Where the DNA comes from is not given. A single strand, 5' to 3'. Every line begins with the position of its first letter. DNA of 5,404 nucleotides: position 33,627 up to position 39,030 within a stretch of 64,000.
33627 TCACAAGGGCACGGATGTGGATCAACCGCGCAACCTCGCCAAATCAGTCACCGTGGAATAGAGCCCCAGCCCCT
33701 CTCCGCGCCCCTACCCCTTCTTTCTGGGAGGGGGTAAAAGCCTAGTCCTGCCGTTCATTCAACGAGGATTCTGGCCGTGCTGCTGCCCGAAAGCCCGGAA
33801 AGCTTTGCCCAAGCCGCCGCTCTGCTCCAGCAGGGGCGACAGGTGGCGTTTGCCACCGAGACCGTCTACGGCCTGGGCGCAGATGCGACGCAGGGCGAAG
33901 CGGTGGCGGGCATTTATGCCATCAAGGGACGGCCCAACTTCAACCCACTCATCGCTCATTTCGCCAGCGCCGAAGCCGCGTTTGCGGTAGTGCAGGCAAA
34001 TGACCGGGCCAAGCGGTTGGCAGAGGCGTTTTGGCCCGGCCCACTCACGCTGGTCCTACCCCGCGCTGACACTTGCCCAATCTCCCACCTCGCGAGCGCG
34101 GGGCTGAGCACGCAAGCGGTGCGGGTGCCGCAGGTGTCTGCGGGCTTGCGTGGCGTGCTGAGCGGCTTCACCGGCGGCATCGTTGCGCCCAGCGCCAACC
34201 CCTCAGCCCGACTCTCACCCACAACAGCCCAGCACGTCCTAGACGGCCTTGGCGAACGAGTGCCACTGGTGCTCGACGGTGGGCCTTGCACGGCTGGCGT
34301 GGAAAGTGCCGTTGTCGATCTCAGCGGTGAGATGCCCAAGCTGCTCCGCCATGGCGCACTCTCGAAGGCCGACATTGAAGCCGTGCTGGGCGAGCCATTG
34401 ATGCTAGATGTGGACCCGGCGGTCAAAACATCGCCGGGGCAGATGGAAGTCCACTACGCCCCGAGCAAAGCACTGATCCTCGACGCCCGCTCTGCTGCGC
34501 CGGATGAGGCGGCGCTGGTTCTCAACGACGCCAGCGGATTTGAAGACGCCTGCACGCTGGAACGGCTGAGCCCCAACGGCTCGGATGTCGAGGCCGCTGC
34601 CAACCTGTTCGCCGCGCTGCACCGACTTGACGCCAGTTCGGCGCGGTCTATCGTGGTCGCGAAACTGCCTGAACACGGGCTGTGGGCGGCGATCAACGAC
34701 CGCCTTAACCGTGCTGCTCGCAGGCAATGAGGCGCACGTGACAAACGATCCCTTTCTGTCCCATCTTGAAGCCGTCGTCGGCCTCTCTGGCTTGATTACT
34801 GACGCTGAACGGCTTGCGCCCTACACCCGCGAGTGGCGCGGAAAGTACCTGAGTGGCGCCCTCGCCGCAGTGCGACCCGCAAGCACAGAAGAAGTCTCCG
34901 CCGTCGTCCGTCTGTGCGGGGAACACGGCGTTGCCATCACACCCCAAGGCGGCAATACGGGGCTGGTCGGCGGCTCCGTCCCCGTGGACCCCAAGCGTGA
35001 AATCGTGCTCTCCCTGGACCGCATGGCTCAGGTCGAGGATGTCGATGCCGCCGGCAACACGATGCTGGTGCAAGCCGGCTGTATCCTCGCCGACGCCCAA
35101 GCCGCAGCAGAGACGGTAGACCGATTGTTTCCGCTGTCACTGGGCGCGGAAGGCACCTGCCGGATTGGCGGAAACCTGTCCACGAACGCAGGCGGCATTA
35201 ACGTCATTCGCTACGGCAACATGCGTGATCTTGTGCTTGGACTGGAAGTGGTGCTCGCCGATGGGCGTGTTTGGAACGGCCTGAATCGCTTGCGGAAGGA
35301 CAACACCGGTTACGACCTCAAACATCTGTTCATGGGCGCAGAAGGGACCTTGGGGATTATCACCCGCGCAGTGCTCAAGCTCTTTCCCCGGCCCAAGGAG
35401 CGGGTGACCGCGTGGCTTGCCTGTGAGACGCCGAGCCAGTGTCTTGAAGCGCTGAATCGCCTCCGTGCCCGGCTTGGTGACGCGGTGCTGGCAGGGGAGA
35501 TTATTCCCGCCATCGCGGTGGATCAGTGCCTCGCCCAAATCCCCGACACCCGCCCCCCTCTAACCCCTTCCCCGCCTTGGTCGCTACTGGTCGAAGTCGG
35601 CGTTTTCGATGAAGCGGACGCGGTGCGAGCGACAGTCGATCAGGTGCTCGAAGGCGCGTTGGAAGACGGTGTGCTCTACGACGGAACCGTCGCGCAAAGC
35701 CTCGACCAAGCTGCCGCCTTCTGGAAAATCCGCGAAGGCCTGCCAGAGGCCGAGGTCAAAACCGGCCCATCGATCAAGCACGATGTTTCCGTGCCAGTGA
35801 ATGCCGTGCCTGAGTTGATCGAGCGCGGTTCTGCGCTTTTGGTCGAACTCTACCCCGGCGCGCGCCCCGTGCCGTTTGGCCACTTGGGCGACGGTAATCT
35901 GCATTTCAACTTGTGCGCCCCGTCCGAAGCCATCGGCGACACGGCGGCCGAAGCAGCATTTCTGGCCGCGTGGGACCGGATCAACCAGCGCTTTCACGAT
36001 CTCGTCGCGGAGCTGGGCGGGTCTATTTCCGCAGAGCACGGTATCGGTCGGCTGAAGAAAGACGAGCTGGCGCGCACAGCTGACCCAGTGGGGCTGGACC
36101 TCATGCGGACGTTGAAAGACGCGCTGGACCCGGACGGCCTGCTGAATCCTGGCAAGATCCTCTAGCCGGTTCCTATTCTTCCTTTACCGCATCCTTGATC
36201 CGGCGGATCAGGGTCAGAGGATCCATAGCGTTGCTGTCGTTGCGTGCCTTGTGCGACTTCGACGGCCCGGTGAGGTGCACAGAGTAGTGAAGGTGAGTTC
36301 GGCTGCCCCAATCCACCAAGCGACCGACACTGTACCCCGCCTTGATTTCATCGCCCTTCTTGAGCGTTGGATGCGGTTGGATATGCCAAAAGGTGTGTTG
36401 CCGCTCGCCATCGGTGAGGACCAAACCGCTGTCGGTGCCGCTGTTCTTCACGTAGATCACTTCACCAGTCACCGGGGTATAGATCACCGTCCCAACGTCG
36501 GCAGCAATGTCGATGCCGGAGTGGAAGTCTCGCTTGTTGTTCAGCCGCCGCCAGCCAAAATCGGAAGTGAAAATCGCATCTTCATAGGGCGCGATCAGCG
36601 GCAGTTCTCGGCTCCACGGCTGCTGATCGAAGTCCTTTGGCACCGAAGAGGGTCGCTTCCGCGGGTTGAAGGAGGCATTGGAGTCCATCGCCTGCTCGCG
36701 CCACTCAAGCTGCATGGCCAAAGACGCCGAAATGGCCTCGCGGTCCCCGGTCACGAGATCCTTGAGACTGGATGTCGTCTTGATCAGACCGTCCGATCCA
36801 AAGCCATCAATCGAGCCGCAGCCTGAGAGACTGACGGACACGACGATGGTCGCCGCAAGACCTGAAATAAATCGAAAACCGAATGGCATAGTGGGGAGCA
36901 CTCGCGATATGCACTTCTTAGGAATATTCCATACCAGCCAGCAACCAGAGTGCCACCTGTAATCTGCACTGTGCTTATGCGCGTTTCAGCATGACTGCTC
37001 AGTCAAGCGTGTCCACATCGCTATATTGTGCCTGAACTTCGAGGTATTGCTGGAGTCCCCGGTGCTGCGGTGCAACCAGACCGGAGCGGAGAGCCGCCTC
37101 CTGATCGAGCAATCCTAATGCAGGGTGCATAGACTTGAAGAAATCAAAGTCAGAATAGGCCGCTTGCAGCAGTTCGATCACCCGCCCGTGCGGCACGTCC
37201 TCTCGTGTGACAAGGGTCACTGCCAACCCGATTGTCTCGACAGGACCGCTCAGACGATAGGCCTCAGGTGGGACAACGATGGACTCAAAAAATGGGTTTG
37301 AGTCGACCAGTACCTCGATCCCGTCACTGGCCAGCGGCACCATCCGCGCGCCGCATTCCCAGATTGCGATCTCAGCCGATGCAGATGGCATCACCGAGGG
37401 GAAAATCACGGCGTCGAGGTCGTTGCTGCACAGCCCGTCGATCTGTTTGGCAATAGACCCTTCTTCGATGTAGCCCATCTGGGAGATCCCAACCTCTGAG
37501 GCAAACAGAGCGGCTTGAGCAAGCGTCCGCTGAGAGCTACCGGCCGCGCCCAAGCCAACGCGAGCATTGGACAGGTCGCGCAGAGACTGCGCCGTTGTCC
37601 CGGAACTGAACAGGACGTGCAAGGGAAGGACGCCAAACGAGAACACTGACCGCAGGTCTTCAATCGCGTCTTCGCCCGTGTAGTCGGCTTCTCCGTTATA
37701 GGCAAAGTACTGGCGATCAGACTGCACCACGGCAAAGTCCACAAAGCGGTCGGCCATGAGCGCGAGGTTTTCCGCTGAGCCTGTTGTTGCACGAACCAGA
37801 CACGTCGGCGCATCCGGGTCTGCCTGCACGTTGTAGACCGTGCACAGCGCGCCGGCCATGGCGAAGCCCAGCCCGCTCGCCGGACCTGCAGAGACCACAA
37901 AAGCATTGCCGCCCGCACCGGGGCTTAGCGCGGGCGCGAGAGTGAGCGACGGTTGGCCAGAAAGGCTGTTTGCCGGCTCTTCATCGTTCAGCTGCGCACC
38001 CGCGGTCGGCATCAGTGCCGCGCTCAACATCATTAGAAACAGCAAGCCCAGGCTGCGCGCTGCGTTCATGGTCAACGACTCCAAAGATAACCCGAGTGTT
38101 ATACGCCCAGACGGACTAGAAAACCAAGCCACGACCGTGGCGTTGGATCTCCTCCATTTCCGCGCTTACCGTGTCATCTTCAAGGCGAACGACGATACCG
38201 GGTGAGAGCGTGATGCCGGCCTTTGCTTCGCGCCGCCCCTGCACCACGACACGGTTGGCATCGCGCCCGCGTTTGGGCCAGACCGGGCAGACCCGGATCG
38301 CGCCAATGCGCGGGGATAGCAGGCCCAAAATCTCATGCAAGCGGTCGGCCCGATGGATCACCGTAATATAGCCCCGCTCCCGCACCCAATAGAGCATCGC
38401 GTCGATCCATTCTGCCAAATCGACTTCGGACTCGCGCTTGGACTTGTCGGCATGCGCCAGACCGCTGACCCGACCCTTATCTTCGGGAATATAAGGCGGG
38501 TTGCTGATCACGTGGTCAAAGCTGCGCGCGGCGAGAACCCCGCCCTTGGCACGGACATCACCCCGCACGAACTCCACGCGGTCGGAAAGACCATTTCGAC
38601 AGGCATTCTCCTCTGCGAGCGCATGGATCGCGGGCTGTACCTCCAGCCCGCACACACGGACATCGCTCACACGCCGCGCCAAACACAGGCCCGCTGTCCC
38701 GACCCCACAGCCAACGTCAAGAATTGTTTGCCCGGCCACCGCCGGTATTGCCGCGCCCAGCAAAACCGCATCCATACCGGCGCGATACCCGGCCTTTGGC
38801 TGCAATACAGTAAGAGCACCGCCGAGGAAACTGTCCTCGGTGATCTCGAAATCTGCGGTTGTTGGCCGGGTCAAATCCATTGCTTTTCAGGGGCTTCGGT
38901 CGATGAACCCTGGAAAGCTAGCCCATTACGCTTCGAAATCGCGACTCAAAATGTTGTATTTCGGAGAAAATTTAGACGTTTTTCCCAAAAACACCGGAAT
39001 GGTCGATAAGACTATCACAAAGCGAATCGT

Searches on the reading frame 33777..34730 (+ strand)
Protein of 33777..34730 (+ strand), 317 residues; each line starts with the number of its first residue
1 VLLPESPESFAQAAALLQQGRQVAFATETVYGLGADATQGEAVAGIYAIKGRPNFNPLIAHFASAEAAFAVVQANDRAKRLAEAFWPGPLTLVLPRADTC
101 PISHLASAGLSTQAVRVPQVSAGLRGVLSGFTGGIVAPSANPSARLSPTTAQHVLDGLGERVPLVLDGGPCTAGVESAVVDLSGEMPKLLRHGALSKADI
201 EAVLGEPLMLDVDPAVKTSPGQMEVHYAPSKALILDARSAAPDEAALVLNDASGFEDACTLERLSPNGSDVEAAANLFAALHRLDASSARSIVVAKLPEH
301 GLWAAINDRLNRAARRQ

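Call 43: search_protein_families(library=pfam, proteins=[window:33777-34730:+], max_evalue=0.001)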
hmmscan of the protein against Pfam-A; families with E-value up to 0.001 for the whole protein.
window:33777-34730:+ (317 aa): 2 families
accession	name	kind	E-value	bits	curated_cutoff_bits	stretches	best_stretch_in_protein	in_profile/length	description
PF01300.24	Sua5_yciO_yrdC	-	1.4e-45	155.4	25.1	1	16-193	2-178/178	Telomere recombination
PF03481.19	Sua5_C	-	1.5e-20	74.5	22.9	1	196-314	2-135/136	Threonylcarbamoyl-AMP synthase, C-terminal domain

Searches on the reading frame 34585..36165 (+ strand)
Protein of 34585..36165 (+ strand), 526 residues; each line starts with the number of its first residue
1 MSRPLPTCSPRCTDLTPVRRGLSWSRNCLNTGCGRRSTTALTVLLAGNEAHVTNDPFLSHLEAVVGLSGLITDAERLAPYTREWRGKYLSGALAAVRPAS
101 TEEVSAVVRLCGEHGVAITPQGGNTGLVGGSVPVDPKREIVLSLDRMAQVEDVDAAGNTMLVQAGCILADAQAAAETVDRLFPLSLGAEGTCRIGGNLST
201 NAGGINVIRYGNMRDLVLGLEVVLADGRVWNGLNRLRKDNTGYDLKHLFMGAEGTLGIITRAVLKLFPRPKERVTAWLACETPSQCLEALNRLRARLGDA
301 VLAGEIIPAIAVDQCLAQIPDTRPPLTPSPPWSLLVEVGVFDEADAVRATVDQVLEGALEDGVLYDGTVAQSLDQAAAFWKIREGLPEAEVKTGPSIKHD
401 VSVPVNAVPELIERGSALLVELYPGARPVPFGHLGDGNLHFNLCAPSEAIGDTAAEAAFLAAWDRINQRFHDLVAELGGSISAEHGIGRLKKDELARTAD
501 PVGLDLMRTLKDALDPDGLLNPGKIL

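Call 43: search_protein_families(library=pfam, proteins=[window:34585-36165:+], max_evalue=0.001)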
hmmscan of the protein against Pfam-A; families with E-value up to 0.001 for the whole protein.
window:34585-36165:+ (526 aa): 2 families
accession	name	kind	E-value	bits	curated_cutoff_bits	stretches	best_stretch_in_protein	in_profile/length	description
PF02913.24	FAD-oxidase_C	-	4.2e-49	167.9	21.2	1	269-525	1-248/248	FAD linked oxidases, C-terminal domain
PF01565.28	FAD_binding_4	-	1.3e-35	122.6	26.4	1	93-230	2-136/139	FAD binding domain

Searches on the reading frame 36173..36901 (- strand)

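Call 43: search_protein_families(library=pfam, proteins=[window:36173-36901:-], max_evalue=0.001)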
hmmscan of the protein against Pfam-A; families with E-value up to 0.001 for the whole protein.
window:36173-36901:- (242 aa): 1 family
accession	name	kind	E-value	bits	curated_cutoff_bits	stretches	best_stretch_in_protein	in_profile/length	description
PF01551.29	Peptidase_M23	-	2.3e-12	47.4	28.7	1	126-212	2-91/96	Peptidase family M23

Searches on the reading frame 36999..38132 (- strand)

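Call 43: search_protein_families(library=pfam, proteins=[window:36999-38132:-], max_evalue=0.001)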
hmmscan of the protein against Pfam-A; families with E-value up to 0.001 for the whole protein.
window:36999-38132:- (377 aa): 1 family
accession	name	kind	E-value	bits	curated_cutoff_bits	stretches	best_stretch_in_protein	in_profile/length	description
PF16868.10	NMT1_3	-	3.6e-45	155.2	27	1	82-365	3-286/289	NMT1-like family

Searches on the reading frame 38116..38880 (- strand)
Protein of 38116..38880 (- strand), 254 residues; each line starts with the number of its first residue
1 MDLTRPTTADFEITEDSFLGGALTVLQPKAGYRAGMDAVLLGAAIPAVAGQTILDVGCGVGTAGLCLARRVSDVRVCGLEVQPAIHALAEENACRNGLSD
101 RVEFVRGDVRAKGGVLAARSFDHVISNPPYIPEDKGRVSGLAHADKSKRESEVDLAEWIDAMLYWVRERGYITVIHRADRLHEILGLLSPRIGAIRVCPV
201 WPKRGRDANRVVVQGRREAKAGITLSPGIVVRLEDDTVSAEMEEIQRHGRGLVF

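Call 43: search_protein_families(library=pfam, proteins=[window:38116-38880:-], max_evalue=0.001)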
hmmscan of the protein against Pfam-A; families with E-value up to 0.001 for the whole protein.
window:38116-38880:- (254 aa): 10 families
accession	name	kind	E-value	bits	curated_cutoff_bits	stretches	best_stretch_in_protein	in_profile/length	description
PF05175.20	MTS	-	7.8e-12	45.6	23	1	40-131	22-109/170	Methyltransferase small domain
PF13649.12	Methyltransf_25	-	2.6e-11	44.5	27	1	53-127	1-71/97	Methyltransferase domain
PF13847.12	Methyltransf_31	-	7e-10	39.2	27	1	50-127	4-81/145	Methyltransferase domain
PF08241.18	Methyltransf_11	-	3.3e-07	31.3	21.2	1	54-127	1-67/95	Methyltransferase domain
PF02475.24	TRM5-TYW2_MTfase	-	8.4e-06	26.3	28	1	49-130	36-114/164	TRM5/TYW2 methyltransferase domain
PF01135.25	PCMT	-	1e-05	25.9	20.3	1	49-122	73-144/210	Protein-L-isoaspartate(D-aspartate) O-methyltransferase (PCMT)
PF08242.18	Methyltransf_12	-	1.1e-05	26.5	30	1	54-127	1-72/98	Methyltransferase domain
PF02384.22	N6_Mtase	-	5.8e-05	23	20.4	1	49-179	46-186/311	N-6 DNA Methylase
PF01170.24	UPF0020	-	7.6e-05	22.9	22.3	1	72-130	75-131/197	RMKL-like, methyltransferase domain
PF09445.16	Methyltransf_15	-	0.00089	19.3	22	0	51-129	2-80/165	RNA cap guanine-N2 methyltransferase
